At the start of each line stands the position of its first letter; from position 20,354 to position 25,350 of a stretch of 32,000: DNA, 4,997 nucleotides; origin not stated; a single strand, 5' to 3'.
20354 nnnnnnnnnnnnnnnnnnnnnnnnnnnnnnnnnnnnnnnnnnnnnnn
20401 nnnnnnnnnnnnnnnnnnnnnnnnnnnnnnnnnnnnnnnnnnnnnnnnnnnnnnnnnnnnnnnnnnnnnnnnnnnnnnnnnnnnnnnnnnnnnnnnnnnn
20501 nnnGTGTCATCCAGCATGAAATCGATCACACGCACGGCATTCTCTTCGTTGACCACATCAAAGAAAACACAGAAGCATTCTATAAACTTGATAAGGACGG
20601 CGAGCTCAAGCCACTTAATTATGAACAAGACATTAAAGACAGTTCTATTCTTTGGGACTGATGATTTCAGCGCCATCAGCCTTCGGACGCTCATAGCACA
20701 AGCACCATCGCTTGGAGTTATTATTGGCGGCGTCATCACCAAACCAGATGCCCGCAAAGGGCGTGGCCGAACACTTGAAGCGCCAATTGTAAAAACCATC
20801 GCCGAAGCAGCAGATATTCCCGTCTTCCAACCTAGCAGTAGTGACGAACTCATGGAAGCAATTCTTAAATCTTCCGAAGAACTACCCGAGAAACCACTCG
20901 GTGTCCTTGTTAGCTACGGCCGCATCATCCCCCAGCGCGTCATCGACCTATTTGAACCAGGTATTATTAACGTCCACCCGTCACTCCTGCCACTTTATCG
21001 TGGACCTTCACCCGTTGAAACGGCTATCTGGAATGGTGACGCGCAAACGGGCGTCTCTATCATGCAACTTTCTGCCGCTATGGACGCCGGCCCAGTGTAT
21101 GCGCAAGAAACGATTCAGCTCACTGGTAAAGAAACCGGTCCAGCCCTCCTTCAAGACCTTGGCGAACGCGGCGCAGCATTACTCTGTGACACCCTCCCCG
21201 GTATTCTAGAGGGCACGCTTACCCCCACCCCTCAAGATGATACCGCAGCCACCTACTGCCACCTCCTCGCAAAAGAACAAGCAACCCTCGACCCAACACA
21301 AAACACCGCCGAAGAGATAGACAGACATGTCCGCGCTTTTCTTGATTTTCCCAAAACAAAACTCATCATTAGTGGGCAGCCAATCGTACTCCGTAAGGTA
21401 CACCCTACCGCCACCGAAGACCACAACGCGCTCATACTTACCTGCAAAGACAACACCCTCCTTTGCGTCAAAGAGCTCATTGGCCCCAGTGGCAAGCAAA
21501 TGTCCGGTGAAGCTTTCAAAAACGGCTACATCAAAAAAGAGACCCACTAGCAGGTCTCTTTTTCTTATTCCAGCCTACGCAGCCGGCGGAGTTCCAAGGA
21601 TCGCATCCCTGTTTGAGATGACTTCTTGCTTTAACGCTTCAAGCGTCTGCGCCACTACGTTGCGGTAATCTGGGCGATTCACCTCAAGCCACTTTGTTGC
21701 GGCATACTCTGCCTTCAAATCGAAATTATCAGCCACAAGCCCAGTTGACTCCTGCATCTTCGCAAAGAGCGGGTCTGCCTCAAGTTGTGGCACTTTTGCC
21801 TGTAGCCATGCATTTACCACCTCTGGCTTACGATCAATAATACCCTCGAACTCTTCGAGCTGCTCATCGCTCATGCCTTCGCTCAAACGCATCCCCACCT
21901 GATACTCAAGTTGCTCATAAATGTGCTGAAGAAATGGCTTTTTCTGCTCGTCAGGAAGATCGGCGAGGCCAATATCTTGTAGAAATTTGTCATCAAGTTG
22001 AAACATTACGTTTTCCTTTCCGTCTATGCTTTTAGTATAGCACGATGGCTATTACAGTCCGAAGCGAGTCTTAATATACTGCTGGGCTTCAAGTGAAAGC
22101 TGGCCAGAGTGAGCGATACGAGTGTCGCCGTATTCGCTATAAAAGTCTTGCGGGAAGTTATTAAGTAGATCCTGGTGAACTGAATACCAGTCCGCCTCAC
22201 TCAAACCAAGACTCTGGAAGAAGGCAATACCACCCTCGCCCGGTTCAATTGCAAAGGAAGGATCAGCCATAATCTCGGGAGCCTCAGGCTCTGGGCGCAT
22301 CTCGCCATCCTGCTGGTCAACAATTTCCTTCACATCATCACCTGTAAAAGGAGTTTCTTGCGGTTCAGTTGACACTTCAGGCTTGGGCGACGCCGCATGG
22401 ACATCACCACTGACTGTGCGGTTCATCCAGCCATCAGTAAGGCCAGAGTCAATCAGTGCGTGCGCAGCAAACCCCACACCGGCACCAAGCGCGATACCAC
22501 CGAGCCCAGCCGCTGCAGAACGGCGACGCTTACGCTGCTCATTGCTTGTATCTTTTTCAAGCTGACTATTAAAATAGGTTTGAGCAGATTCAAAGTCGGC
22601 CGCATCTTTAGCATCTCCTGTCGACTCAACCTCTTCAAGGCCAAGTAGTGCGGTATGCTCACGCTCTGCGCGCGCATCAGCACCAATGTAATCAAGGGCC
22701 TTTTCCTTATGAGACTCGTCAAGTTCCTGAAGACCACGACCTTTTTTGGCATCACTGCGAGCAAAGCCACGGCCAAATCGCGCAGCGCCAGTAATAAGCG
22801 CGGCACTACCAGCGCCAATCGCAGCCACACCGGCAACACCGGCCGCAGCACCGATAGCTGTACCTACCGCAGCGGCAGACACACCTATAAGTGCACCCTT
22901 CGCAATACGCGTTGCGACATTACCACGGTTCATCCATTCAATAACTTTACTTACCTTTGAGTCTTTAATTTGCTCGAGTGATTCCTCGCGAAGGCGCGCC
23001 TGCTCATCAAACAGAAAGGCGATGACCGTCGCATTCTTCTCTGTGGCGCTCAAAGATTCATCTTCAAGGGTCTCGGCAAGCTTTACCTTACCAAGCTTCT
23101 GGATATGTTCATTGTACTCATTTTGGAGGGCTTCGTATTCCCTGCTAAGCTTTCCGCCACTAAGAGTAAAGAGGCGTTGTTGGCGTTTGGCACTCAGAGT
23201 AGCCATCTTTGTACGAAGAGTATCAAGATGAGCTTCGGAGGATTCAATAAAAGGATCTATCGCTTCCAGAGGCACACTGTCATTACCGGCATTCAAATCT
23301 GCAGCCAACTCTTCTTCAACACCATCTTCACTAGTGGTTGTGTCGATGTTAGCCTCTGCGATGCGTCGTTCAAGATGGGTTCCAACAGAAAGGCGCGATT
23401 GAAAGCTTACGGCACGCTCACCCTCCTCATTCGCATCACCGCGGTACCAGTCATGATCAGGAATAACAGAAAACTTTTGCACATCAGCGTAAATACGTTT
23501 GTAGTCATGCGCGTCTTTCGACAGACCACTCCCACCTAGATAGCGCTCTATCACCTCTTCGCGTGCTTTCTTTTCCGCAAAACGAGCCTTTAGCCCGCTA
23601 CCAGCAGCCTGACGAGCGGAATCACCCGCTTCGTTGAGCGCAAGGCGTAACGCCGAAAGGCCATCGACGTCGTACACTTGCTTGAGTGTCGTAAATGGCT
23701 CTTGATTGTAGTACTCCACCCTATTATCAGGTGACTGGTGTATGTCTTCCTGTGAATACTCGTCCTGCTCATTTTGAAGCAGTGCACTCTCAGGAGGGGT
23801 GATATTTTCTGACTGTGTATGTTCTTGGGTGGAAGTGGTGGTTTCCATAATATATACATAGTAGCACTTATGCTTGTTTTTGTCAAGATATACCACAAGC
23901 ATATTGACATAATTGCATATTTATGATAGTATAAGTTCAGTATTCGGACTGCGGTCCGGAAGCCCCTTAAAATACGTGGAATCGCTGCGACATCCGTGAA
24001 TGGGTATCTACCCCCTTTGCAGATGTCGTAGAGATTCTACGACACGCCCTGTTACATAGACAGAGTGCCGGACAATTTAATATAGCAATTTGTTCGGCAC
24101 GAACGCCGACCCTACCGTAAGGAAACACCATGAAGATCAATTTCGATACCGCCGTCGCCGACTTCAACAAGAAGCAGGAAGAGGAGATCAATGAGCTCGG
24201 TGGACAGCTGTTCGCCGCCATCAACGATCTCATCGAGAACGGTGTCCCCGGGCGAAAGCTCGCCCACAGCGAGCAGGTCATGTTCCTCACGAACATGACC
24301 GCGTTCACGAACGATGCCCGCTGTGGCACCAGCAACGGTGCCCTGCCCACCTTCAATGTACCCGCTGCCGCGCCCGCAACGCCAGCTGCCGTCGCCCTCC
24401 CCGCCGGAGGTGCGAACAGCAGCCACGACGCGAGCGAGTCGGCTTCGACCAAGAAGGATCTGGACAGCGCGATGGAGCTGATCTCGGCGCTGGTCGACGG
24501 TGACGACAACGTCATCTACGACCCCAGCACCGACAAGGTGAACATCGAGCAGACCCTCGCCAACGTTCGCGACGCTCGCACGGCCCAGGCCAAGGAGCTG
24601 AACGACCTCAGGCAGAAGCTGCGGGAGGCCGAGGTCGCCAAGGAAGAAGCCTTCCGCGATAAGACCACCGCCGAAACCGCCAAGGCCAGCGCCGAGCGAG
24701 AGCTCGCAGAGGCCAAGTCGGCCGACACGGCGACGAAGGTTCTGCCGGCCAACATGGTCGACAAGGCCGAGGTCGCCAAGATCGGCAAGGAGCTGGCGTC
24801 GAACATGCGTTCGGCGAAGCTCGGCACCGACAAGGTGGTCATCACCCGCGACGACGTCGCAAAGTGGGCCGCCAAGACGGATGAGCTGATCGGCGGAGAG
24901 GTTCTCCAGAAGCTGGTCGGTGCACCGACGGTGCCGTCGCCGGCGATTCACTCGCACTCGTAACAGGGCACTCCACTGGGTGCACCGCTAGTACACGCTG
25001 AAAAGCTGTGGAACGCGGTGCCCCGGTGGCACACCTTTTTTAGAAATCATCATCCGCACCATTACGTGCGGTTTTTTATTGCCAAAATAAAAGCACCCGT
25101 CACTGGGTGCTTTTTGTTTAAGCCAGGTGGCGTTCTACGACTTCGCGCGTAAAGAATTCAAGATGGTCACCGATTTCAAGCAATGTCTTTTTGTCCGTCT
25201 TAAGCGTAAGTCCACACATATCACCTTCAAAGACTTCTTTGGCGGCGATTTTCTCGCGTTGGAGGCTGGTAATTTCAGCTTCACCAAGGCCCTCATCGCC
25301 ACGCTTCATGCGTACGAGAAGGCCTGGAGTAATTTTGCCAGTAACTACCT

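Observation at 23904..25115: High-GC island encoding an orphan coiled-coil protein with native-style expression signals and triple terminators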

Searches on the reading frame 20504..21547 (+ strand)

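Call 97: search_protein_families(library=pfam, proteins=[window:20504-21547:+], max_evalue=0.001)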
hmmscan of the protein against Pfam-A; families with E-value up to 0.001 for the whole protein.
window:20504-21547:+ (348 aa): 2 families
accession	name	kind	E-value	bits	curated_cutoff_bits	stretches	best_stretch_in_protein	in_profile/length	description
PF00551.24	Formyl_trans_N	-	6.8e-31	107.9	26.1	1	47-228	3-178/181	Formyl transferase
PF02911.23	Formyl_trans_C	-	3.5e-08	34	21.1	1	256-342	3-99/100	Formyl transferase, C-terminal domain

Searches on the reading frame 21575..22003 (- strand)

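Call 10: search_protein_families(library=pfam, proteins=[window:21575-22003:-])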
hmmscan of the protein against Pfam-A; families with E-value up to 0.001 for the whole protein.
window:21575-22003:- (142 aa): 1 family
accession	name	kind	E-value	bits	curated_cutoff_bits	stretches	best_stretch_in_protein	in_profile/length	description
PF18908.5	DUF5663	-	7.8e-17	62.1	23.7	1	8-75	2-70/84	Protein of unknown function (DUF5663)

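Call 54: search_protein_families(library=padloc, proteins=[window:21575-22003:-], max_evalue=0.1)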
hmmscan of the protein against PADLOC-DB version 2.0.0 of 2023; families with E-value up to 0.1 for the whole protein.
window:21575-22003:- (142 aa): 1 family
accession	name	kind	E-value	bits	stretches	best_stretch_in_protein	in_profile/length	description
PDLC00765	PycC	-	0.0088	13.1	1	14-118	203-300/477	Pycsar cyclase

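Call 55: search_protein_families(library=ncbifam, proteins=[window:21575-22003:-], max_evalue=0.1)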
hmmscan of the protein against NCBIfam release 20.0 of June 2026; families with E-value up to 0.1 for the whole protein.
window:21575-22003:- (142 aa): 0 families

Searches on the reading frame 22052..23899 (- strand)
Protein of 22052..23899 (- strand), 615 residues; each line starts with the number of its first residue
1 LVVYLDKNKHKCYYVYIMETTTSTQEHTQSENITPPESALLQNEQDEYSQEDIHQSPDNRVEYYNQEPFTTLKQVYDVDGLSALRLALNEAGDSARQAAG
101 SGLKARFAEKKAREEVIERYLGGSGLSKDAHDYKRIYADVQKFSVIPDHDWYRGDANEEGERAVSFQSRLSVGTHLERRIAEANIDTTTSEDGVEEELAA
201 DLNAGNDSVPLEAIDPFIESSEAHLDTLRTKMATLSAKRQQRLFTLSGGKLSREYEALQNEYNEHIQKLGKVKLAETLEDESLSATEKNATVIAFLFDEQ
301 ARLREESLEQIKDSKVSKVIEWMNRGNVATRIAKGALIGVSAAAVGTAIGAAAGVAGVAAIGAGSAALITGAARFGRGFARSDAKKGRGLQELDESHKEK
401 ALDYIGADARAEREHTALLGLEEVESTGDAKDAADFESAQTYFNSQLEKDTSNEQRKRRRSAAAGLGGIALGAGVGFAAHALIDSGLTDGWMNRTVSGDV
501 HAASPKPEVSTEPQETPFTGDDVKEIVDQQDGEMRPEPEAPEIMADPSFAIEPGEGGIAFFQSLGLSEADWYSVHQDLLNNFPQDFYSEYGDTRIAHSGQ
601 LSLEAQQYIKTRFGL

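Call 10: search_protein_families(library=pfam, proteins=[window:22052-23899:-])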
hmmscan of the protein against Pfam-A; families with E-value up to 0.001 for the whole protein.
window:22052-23899:- (615 aa): 1 family
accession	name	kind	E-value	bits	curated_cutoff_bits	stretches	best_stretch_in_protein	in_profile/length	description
PF19753.4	DUF6240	-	0.00015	21.7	26.6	1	239-336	98-195/276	Family of unknown function (DUF6240)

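Call 54: search_protein_families(library=padloc, proteins=[window:22052-23848:-], max_evalue=0.1)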
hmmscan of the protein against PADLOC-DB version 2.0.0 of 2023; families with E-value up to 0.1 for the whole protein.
window:22052-23848:- (598 aa): 0 families

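Call 55: search_protein_families(library=ncbifam, proteins=[window:22052-23848:-], max_evalue=0.1)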
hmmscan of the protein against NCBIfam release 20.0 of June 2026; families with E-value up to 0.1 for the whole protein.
window:22052-23848:- (598 aa): 0 families

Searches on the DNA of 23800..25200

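Call 14: search_rna_families(source=window, start=23800, end=25200, threshold=evalue, max_evalue=5)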
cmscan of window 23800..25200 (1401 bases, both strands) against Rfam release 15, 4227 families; matches with E-value up to 5: 5.
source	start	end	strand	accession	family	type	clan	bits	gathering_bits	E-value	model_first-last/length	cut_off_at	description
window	25060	25119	+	RF01859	Phe_leader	Cis-reg; leader;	-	25.5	55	0.12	1-125/125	no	Phenylalanine leader peptide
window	24454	24528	-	RF02463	Ms_AS-1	Gene; sRNA;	-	23.3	37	0.061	1-98/98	no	Mycobacterium sRNA Ms_AS-1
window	25084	25168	-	RF01859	Phe_leader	Cis-reg; leader;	-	21.9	55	0.81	1-125/125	no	Phenylalanine leader peptide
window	25052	25118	+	RF02450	ncr1175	Gene; sRNA;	-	19.4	60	1.3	1-110/110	no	Bacillus sRNA ncr1175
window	24441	24498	-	RF02228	sX9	Gene; sRNA;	-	16.7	44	3.6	1-76/76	no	Xanthomonas sRNA sX9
